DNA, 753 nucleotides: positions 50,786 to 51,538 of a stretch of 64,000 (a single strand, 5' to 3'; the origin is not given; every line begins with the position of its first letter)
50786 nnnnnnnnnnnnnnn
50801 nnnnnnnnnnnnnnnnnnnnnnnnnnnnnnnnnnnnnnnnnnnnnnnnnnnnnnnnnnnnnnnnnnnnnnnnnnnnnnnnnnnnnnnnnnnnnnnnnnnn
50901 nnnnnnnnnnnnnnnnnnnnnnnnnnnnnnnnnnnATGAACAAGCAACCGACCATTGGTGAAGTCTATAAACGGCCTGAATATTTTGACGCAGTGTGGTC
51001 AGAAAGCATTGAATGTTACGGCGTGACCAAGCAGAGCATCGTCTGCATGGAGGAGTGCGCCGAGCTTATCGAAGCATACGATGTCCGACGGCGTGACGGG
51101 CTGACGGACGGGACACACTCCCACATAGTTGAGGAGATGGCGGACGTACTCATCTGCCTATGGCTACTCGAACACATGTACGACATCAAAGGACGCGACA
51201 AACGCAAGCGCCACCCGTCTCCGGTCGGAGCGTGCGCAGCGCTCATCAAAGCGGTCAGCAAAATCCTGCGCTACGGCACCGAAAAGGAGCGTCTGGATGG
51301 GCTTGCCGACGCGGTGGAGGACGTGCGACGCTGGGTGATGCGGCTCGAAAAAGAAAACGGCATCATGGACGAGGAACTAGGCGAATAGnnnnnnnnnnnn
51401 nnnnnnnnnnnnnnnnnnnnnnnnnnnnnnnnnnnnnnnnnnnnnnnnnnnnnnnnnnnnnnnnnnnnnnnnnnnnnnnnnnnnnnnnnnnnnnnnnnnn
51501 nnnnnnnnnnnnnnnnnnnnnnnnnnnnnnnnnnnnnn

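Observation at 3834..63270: A 22-nt extended -10 promoter plus GTTCACA box recurs at least 11 times in front of operons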

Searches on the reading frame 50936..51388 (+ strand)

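Call 37: search_protein_families(library=pfam, proteins=[window:50936-51388:+], max_evalue=0.01)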
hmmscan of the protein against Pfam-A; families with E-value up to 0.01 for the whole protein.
window:50936-51388:+ (150 aa): 1 family
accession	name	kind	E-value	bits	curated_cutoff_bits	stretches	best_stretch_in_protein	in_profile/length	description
PF03819.22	MazG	-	0.0085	16.8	22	1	37-78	10-43/74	MazG nucleotide pyrophosphohydrolase domain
